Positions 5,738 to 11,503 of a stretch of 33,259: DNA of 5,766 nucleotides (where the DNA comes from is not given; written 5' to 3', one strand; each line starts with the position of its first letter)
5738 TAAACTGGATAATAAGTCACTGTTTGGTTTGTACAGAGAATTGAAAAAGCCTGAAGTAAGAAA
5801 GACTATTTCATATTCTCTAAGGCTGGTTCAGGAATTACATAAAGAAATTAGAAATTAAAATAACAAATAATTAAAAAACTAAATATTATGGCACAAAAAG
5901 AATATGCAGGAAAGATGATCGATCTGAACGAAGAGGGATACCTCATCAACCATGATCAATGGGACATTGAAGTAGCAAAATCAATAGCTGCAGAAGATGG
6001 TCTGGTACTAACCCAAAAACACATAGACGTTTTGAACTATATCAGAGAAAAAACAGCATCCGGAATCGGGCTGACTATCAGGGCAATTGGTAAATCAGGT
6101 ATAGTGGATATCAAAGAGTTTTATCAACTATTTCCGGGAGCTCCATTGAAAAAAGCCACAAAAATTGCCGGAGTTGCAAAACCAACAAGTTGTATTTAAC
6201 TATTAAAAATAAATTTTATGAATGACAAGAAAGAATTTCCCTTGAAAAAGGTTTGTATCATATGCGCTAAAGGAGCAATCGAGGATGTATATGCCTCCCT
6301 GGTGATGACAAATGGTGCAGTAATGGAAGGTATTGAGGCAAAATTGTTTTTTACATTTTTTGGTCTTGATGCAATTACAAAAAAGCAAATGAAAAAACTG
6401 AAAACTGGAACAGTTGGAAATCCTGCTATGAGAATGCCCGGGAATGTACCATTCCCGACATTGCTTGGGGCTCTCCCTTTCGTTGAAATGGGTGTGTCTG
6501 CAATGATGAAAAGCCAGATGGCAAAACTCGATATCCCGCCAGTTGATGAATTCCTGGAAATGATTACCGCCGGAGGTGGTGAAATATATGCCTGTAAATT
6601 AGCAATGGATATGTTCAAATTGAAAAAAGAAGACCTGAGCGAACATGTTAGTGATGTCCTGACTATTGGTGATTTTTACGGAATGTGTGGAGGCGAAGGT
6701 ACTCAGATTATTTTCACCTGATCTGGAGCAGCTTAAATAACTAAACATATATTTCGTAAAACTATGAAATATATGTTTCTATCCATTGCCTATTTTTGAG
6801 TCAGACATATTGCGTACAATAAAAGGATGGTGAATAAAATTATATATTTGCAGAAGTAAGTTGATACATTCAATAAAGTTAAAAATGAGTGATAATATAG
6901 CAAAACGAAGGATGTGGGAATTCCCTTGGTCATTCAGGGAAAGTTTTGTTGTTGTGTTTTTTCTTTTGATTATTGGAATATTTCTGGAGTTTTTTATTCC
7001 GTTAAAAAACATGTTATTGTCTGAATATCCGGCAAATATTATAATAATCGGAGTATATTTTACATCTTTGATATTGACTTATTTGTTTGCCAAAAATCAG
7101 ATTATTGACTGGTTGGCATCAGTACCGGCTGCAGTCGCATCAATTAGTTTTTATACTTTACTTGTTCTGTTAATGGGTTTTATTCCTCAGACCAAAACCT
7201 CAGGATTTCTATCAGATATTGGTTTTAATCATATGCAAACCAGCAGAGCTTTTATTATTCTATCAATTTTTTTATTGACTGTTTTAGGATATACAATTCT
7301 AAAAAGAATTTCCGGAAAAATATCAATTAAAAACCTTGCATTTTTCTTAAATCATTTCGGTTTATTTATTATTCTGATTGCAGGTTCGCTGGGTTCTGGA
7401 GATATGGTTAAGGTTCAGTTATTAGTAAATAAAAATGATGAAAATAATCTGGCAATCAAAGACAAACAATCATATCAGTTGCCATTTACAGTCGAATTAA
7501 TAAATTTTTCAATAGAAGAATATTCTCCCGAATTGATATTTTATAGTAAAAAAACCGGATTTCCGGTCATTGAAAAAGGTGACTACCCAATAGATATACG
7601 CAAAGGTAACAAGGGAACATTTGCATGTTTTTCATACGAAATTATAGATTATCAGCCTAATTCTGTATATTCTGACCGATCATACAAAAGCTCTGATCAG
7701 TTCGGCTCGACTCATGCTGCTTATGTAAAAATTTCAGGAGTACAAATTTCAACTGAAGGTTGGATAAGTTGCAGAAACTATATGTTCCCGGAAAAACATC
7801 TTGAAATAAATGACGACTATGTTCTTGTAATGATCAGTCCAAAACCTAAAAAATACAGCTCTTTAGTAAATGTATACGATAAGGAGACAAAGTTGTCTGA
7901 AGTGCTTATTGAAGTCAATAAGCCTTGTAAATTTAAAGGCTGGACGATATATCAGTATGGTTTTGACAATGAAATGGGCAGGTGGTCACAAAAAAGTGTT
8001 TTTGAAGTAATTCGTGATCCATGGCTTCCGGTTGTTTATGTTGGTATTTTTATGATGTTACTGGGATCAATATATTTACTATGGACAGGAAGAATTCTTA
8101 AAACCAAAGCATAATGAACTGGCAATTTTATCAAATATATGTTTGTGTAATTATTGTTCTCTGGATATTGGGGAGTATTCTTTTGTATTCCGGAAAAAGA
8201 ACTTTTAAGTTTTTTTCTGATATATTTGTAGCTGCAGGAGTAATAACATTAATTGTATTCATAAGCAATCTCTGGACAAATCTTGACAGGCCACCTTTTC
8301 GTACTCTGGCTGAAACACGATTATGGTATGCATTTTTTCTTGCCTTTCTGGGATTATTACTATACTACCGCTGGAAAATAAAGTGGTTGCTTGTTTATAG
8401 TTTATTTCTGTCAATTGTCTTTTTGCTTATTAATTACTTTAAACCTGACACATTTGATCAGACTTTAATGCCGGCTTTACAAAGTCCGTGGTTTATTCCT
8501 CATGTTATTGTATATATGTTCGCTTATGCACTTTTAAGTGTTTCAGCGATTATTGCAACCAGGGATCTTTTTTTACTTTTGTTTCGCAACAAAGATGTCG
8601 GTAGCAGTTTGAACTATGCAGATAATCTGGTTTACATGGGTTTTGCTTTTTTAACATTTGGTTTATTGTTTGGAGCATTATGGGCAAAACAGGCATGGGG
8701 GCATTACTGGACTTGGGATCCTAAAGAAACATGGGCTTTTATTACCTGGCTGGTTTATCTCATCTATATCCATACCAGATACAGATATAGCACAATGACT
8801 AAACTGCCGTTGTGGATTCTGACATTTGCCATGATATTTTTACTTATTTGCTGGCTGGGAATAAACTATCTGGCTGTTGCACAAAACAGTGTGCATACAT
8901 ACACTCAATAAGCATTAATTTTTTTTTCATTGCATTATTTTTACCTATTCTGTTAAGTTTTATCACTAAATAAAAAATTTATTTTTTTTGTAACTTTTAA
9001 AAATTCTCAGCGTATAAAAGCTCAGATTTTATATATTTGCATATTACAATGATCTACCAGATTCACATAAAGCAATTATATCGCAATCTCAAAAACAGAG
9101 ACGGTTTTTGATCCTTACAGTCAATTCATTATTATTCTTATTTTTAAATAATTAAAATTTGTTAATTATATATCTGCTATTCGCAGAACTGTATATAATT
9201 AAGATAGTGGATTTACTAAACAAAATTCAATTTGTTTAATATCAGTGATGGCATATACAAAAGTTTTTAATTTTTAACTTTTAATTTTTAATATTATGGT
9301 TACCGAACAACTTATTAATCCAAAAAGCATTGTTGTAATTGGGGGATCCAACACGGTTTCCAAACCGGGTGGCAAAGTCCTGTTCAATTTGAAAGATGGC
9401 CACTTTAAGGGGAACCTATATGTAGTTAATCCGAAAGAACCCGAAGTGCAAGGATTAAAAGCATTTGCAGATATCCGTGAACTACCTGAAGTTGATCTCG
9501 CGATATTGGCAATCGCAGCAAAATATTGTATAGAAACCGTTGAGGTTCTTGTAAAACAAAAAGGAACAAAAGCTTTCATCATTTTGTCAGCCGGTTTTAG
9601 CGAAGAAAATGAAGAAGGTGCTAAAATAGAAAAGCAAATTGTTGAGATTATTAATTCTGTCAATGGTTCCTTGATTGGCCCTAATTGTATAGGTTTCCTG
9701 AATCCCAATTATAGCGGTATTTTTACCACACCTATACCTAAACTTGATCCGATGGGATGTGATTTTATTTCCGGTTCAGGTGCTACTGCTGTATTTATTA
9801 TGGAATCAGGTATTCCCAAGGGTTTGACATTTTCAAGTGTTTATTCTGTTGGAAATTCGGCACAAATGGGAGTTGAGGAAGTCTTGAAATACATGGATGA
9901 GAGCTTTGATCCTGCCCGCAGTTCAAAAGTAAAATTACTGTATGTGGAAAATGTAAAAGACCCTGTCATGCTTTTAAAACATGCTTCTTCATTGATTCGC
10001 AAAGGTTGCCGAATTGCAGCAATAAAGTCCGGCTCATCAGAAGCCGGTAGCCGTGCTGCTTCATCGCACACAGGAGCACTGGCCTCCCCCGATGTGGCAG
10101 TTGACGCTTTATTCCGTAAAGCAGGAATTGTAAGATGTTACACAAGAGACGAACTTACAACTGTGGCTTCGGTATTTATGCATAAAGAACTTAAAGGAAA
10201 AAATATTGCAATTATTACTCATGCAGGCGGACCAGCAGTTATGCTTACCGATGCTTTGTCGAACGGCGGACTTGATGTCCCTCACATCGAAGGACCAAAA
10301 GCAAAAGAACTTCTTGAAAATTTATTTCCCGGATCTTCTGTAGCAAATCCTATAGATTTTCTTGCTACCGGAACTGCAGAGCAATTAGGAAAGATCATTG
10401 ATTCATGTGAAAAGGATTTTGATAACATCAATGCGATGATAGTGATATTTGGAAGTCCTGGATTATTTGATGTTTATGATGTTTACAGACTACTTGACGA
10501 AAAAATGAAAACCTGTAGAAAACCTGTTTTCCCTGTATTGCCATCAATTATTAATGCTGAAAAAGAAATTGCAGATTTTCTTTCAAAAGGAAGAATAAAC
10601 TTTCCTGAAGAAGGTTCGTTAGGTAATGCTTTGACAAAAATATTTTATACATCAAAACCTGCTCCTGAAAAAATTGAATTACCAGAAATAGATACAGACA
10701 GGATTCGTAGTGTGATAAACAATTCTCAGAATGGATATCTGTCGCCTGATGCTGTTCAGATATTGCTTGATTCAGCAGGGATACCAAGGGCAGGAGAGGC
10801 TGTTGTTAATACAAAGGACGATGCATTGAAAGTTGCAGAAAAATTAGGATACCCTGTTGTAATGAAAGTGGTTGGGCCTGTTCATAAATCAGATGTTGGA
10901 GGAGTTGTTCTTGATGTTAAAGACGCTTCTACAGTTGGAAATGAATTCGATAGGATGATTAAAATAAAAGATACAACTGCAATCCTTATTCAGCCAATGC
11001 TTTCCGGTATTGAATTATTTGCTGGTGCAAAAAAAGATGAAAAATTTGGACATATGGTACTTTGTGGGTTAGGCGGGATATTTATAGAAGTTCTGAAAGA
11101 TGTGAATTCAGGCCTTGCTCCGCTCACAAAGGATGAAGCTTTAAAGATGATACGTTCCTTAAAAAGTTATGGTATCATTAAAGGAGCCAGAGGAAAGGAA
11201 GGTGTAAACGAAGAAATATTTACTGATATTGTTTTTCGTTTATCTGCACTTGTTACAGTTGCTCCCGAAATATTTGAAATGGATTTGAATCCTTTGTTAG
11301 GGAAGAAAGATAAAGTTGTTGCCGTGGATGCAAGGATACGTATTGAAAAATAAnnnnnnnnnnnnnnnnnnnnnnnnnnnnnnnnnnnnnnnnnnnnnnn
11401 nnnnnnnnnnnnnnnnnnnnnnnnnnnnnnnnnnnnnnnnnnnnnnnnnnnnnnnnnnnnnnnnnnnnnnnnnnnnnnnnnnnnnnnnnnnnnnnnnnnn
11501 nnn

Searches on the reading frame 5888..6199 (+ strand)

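Call 22: search_protein_families(library=pfam, proteins=[window:5888-6199:+], max_evalue=0.00001)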
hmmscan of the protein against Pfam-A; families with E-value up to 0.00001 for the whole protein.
window:5888-6199:+ (103 aa): 1 family
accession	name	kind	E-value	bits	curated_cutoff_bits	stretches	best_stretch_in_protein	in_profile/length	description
PF04358.19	DsrC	-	1.1e-23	84.1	24.9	1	6-103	2-107/107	DsrC like protein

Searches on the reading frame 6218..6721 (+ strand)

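Call 22: search_protein_families(library=pfam, proteins=[window:6218-6721:+], max_evalue=0.00001)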
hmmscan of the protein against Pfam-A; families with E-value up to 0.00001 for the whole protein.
window:6218-6721:+ (167 aa): 1 family
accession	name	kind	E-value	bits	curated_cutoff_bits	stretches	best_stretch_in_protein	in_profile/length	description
PF13686.11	DrsE_2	-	1.7e-26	93.5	25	1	10-151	3-142/156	DsrE/DsrF/DrsH-like family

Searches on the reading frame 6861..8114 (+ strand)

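Call 22: search_protein_families(library=pfam, proteins=[window:6861-8114:+], max_evalue=0.00001)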
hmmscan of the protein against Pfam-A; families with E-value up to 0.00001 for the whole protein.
window:6861-8114:+ (417 aa): 1 family
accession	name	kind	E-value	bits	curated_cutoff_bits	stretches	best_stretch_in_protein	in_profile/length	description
PF05140.19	ResB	-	1.8e-15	57.1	24.6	1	328-370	224-267/486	ResB-like family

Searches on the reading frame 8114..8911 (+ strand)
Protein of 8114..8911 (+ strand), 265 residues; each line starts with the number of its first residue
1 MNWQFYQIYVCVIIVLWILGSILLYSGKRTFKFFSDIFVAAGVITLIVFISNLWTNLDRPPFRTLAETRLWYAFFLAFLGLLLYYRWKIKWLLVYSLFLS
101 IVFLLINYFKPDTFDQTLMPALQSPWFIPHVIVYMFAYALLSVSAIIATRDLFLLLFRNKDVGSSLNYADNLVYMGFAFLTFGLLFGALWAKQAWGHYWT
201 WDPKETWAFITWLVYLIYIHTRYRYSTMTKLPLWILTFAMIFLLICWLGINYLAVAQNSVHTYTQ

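Call 22: search_protein_families(library=pfam, proteins=[window:8114-8911:+], max_evalue=0.00001)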
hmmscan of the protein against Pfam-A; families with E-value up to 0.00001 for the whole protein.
window:8114-8911:+ (265 aa): 1 family
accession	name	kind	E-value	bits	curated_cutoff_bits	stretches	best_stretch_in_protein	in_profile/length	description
PF01578.25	Cytochrom_C_asm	-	5.8e-33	114.8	29.9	1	66-253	5-207/212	Cytochrome C assembly protein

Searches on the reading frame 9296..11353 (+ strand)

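Call 22: search_protein_families(library=pfam, proteins=[window:9296-11353:+], max_evalue=0.00001)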
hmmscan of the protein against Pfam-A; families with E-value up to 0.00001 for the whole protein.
window:9296-11353:+ (685 aa): 3 families
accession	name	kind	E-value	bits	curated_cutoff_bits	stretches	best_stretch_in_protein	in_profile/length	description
PF13549.11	ATP-grasp_5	-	4.5e-57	193.4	27.6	1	477-683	5-221/221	ATP-grasp domain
PF13607.11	Succ_CoA_lig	-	3.3e-32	111.6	27.4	1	154-294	3-138/138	Succinyl-CoA ligase like flavodoxin domain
PF13380.12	CoA_binding_2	-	4.3e-17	63.1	22.8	1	10-136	1-115/116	CoA binding domain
